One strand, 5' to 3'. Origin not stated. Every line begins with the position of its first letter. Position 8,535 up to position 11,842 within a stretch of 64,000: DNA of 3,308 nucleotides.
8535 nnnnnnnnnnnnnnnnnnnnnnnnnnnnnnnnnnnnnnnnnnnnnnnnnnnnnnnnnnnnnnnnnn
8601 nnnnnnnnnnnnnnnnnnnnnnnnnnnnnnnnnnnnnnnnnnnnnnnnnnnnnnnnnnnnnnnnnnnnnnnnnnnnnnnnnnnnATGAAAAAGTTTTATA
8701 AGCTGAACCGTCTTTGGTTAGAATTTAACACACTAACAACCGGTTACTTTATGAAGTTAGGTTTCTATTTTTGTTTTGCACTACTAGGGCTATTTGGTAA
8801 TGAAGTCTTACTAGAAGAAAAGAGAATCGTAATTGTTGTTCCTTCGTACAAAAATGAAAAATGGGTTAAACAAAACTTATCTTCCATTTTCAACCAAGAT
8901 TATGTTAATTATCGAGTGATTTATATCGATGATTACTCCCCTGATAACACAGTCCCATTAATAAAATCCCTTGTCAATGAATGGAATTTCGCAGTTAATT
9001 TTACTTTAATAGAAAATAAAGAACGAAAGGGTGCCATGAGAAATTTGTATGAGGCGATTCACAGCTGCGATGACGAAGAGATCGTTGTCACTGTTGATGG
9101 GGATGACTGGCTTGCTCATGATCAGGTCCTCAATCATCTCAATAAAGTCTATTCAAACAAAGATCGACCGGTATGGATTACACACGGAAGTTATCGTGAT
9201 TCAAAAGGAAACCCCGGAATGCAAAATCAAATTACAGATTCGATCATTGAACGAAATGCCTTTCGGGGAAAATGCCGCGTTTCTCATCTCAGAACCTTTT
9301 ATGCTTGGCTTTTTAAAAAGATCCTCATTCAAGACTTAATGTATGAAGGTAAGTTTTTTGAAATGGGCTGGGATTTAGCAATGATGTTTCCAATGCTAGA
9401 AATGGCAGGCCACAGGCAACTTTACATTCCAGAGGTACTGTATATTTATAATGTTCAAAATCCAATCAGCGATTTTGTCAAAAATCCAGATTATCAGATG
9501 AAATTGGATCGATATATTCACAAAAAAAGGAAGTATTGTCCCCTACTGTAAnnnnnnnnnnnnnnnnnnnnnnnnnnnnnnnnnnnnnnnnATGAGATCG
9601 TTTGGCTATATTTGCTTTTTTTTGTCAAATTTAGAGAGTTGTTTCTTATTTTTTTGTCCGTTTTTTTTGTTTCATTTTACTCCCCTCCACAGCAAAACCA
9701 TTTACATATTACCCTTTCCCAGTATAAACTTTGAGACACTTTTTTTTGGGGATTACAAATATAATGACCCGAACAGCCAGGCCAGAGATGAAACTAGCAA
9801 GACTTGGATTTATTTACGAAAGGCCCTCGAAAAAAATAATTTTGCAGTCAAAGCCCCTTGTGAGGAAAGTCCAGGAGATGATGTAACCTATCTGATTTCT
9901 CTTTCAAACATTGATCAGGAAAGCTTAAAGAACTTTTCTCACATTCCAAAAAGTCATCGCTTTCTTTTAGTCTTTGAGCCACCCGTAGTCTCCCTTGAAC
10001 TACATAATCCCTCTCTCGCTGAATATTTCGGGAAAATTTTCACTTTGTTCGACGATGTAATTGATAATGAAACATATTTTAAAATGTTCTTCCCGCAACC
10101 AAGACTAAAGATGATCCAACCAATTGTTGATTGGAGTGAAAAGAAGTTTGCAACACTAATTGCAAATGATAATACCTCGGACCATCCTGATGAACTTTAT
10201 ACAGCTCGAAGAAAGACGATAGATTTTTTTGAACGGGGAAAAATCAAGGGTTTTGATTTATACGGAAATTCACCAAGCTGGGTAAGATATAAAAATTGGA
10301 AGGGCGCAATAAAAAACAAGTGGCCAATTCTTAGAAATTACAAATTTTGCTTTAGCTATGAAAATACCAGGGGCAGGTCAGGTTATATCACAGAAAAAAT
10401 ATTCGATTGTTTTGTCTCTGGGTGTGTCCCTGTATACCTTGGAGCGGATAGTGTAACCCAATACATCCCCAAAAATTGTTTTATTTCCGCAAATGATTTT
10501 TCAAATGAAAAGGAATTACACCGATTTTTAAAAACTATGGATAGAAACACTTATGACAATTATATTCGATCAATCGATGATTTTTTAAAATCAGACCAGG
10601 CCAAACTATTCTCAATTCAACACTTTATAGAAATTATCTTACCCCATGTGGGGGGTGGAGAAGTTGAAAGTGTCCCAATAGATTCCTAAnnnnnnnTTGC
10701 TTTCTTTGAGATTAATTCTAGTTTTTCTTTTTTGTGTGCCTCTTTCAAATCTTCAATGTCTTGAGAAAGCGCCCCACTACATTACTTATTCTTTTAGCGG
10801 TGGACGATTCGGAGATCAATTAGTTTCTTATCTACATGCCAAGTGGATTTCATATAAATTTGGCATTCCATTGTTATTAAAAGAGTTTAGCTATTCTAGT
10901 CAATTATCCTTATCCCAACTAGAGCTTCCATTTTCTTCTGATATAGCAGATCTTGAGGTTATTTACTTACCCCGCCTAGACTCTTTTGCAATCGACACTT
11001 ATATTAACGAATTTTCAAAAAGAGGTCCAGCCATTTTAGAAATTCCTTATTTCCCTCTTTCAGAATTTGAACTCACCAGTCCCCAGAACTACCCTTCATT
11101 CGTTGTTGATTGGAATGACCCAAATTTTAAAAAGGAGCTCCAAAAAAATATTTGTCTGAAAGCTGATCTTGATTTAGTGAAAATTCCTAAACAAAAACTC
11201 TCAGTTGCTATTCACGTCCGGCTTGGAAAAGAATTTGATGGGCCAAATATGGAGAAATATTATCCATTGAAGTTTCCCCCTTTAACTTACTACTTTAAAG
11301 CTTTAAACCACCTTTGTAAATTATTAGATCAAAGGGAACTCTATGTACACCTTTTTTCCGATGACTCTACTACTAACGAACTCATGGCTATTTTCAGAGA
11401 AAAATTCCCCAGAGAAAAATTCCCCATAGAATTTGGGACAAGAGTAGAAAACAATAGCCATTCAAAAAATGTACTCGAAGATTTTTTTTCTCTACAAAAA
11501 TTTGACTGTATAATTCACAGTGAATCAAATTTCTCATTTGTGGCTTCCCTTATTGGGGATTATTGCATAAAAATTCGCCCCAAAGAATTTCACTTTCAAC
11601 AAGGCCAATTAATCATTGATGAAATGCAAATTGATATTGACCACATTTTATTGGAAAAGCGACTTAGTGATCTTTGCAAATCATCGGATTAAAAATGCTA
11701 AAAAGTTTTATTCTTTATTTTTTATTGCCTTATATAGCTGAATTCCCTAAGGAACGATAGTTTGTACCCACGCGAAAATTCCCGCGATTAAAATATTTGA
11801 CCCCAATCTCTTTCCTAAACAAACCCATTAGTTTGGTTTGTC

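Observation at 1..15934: AT-rich ~16-kb island packed with glycan-modifying genes in a chlamydia-like genome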

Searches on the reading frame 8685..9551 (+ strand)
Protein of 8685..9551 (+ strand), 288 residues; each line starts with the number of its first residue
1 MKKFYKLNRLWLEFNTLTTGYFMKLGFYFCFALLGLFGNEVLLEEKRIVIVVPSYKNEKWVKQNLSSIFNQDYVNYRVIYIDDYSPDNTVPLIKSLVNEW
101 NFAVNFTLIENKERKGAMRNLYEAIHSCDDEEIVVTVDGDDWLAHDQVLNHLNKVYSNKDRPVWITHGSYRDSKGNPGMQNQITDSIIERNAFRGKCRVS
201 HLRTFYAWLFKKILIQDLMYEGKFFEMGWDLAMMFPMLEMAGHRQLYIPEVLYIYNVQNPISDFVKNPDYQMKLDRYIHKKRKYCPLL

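Call 4: search_protein_families(library=pfam, proteins=[window:8685-9551:+], max_evalue=0.01)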
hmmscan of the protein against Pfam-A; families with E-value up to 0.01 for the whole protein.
window:8685-9551:+ (288 aa): 3 families
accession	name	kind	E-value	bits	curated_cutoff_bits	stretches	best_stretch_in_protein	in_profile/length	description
PF00535.33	Glycos_transf_2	-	3.3e-20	73.1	23.3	1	50-213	2-163/168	Glycosyl transferase family 2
PF13641.12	Glyco_tranf_2_3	-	4.7e-10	40.3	27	1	48-156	3-111/230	Glycosyltransferase like family 2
PF10111.15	Glyco_tranf_2_2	-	6.4e-06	26.3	27.3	1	48-153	2-104/276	Glycosyltransferase like family 2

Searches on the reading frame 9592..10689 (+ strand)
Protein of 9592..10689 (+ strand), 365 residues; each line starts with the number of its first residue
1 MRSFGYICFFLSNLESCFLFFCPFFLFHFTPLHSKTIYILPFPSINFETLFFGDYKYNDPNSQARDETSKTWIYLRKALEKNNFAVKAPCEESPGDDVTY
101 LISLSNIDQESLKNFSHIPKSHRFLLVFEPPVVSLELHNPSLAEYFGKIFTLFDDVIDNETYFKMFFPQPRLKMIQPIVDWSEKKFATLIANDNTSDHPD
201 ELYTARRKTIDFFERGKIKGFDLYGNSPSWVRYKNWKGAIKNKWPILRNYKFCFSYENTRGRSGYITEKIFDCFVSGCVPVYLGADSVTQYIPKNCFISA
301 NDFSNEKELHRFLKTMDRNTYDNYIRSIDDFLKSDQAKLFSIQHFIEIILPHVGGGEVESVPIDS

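Call 4: search_protein_families(library=pfam, proteins=[window:9592-10689:+], max_evalue=0.01)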
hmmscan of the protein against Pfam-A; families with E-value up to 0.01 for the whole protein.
window:9592-10689:+ (365 aa): 3 families
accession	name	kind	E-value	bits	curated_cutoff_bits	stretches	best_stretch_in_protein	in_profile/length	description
PF00852.26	Glyco_transf_10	-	4.8e-17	62.6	23.9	1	231-324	44-135/182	Glycosyltransferase family 10 (fucosyltransferase) C-term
PF03016.20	Exostosin_GT47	-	0.0086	15.8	33.4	0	247-285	225-258/293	Exostosin GT47 domain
PF05152.18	DUF705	-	0.0087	16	20.4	0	131-183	239-287/304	Protein of unknown function (DUF705)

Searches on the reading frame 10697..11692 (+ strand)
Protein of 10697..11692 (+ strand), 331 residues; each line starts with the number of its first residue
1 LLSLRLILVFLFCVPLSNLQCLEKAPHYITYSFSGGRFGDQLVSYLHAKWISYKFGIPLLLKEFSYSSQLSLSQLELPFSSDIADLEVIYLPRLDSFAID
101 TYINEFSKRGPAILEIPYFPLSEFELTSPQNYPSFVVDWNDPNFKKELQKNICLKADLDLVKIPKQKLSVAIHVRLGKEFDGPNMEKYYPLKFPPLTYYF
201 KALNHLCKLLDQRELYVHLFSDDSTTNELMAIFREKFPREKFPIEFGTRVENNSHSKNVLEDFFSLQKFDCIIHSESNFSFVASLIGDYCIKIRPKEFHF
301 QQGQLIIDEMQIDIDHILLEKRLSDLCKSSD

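Call 4: search_protein_families(library=pfam, proteins=[window:10697-11692:+], max_evalue=0.01)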
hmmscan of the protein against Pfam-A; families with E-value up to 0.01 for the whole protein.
window:10697-11692:+ (331 aa): 0 families

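Call 21: search_protein_families(library=pfam, proteins=[window:10697-11692:+], max_evalue=5)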
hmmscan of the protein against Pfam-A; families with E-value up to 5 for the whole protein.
window:10697-11692:+ (331 aa): 0 families

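Call 26: find_homologous_proteins(query=window:10697-11692:+, max_evalue=0.001)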
Query window:10697-11692:+ (331 aa): 522 proteins with E <= 0.001 among 1347 candidates; the best 120 are listed.
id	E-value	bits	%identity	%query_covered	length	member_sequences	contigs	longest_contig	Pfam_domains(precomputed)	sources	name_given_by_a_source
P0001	2.5e-211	719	100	96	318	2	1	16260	-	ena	-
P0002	3.8e-80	288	47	89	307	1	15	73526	-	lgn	-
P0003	3.8e-73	265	45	98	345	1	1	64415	-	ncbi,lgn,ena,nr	ncbi:MAG: hypothetical protein S4CHLAM102_07490 [Chlamydiia bacterium]|nr:hypothetical protein [Chla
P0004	2.9e-66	242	40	95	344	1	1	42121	-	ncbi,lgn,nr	ncbi:MAG: hypothetical protein K9M07_05155 [Simkaniaceae bacterium]|nr:hypothetical protein [Simkani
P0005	6.0e-66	241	42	89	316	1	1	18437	-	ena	-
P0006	4.2e-65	239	41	93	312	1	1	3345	-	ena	-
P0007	7.5e-64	234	43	92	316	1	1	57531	-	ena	-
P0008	1.1e-62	231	41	93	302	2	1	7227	-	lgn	-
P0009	4.7e-62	229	41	86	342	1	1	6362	-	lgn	-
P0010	6.1e-62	228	40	88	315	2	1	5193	-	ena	-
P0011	5.4e-61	225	43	86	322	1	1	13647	-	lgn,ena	-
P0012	9.6e-61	224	41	86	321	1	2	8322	-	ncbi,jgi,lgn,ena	-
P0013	4.7e-60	222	40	89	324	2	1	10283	-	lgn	-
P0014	9.5e-60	221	39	88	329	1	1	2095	-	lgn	-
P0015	1.9e-59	220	39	95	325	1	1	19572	-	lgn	-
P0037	4.4e-56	209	40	85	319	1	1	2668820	-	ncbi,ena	-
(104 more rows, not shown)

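Call 27: find_encoding_contigs(protein=P0037, flank=10000, max_places=2)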
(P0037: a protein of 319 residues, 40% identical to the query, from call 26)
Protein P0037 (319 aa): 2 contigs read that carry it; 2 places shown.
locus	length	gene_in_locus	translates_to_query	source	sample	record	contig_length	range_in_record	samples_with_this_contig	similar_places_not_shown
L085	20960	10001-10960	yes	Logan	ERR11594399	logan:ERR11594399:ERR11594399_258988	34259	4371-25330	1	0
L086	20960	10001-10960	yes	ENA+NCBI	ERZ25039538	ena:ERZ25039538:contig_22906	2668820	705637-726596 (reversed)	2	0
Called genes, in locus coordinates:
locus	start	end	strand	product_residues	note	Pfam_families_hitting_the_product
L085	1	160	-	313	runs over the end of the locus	PF00551:Formyl_trans_N, PF02911:Formyl_trans_C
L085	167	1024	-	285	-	PF25087:GMPPB_C (weak), PF00132:Hexapep, PF25084:LbH_EIF2B (weak), PF00132:Hexapep, PF13720:Acetyltransf_11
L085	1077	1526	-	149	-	PF22817:ApeP-like (weak), PF07977:FabA, PF22818:ApeI-like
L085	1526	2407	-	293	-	PF03331:LpxC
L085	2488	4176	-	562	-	PF20154:LNT_N, PF00795:CN_hydrolase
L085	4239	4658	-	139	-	PF07291:MauE (weak), PF02077:SURF4, PF07681:DoxX, PF05514:HR_lesion (weak)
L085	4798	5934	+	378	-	PF22458:RsmF-B_ferredox, PF01209:Ubie_methyltran (weak), PF01189:Methyltr_RsmB-F, PF13847:Methyltransf_31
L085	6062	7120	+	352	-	-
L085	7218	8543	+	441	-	-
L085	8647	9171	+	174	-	PF10531:SLBB (faint)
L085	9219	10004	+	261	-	-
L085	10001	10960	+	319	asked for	-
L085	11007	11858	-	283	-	-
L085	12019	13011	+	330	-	PF00535:Glycos_transf_2, PF11735:CAP59_mtransfer (weak)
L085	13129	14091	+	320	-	-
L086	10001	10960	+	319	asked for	-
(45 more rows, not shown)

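Call 28: find_encoding_contigs(protein=P0003, flank=10000, max_places=2)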
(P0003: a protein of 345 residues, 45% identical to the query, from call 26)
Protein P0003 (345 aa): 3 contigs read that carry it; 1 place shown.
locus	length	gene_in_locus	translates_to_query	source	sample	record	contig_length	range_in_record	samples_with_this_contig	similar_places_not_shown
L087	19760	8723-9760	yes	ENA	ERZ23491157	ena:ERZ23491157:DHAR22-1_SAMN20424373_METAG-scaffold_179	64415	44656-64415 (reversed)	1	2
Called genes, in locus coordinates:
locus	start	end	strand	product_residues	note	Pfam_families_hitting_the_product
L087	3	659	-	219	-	?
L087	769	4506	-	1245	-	PF02811:PHP, PF07733:DNA_pol3_alpha, PF17657:DNA_pol3_finger, PF14579:HHH_6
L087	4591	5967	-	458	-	PF07690:MFS_1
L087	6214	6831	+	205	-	-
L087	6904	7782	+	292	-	PF20102:DUF6492 (weak)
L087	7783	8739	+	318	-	-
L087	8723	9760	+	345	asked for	-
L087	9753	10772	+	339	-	-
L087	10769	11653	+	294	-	PF24785:RXYLT1_C (faint)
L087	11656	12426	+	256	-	-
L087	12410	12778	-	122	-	-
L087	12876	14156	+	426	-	PF00152:tRNA-synt_2 (faint), PF13393:tRNA-synt_His, PF00587:tRNA-synt_2b, PF03129:HGTP_anticodon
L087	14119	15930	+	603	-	PF01336:tRNA_anti-codon, PF00152:tRNA-synt_2, PF02938:GAD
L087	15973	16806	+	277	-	PF01346:FKBP_N, PF00254:FKBP_C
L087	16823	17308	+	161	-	PF00588:SpoU_methylase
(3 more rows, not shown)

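Call 36: predict_structure(alignment_id=A1)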
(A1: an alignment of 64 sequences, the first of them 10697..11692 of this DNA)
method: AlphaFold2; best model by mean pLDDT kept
length: 331 residues; sequences in the alignment: 64
mean_pLDDT: 93.0   pTM: 0.89
mean pLDDT of the five models: 93.0, 92.1, 92.1, 91.7, 91.8
residues with pLDDT >= 90: 276; 70-90: 35; 50-70: 18; < 50: 2
segments of 3 or more residues with pLDDT < 50: none
pLDDT, mean of each block of 10 residues (from residue 1): 70 58 77 96 98 97 98 97 90 82 93 96 92 93 98 98 98 92 93 98 98 97 93 98 97 93 98 98 98 98 98 98 95 77
secondary structure, 60 per line:
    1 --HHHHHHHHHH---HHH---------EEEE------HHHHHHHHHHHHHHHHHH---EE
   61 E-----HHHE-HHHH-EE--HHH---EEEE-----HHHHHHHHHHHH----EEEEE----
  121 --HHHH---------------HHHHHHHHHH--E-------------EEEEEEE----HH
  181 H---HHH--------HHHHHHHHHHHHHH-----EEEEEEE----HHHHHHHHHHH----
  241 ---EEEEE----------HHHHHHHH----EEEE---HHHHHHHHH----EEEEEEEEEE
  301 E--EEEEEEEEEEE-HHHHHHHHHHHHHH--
elements in order: H3-12 E28-31 H38-55 E59-61 H72-75 E87-90 H96-107 E112-116 H123-126 H142-151 E168-174 H196-209 E215-221 H226-236 E244-248 H259-266 E271-274 H278-286 E291-301 E304-314 H316-329

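Call 39: fold_search(model_id=the predicted structure, library=pdb)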
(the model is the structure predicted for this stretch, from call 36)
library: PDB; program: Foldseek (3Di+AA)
matches with E <= 10: 789; with E <= 0.001: 50
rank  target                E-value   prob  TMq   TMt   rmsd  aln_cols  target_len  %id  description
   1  6vld_A                1.6e-07  1.00  0.48  0.36   6.7       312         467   15  Crystal structure of human alpha 1,6-fucosyltransferase, FUT8 bound to GDP and A2SGP (released 2020-02-26)
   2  9l64_A                3.7e-07  1.00  0.42  0.33   9.4       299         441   18  A novel allosteric covalent inhibitory site of fucosyltransferase 8 revealed by crystal structures (released 2026-01-07)
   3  6x5s_A                4.0e-07  1.00  0.45  0.33   9.2       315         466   16  Human Alpha-1,6-fucosyltransferase (FUT8) bound to GDP and A3'-Asn (released 2020-10-07)
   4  5uxh_A                6.4e-07  1.00  0.42  0.40  11.1       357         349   14  Structure of Human POFUT1 in complex with GDP-fucose (released 2017-04-05)
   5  6vlf_B                7.7e-07  1.00  0.44  0.33   9.0       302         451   15  Crystal structure of mouse alpha 1,6-fucosyltransferase, FUT8 in its Apo-form (released 2020-02-26)
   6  6x5h_D                8.7e-07  1.00  0.47  0.36   6.4       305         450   16  Human Alpha-1,6-fucosyltransferase (FUT8) bound to GDP (released 2020-10-07)
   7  9l64_B                9.8e-07  1.00  0.47  0.36   6.5       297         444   14  A novel allosteric covalent inhibitory site of fucosyltransferase 8 revealed by crystal structures (released 2026-01-07)
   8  9l63_B                1.3e-06  1.00  0.45  0.35   9.0       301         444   17  A novel allosteric covalent inhibitory site of fucosyltransferase 8 revealed by crystal structures (released 2026-01-07)
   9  5ky3_A                1.3e-06  1.00  0.42  0.40  10.7       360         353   14  mouse POFUT1 in complex with mouse Factor VII EGF1 mutant (T101A) and GDP-fucose (released 2017-05-17)
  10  6vld_G                1.5e-06  1.00  0.47  0.35   6.5       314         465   14  Crystal structure of human alpha 1,6-fucosyltransferase, FUT8 bound to GDP and A2SGP (released 2020-02-26)
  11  9l62_B                1.6e-06  1.00  0.48  0.36   6.4       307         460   17  A novel allosteric covalent inhibitory site of fucosyltransferase 8 revealed by crystal structures (released 2026-01-07)
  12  5ky9_A                1.6e-06  1.00  0.43  0.41  10.6       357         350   14  mouse POFUT1 in complex with mouse Notch1 EGF12 mutant (D464G/A465G) and GDP (released 2017-05-17)
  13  6x5t_E                1.7e-06  1.00  0.47  0.35   6.7       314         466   14  Human Alpha-1,6-fucosyltransferase (FUT8) bound to GDP and A3-Asn (released 2020-10-07)
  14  5kxh_A                1.8e-06  1.00  0.42  0.41  10.7       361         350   14  mouse POFUT1 in complex with mouse Factor VII EGF1 and GDP (released 2017-05-17)
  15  6x5h_C                1.9e-06  1.00  0.47  0.36   6.1       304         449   16  Human Alpha-1,6-fucosyltransferase (FUT8) bound to GDP (released 2020-10-07)
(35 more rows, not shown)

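Call 63: find_related_loci(query=A1, collection=viral_contigs, flank=5000)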
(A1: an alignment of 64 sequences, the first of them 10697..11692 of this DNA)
Query A1 (331 aa) in viral_contigs; peptide patterns used: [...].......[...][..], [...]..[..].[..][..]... (x = any residue, [..] = any of these).
25 stretches matched a pattern, but none encodes a relative of the query by tblastn (E <= 1e-3).
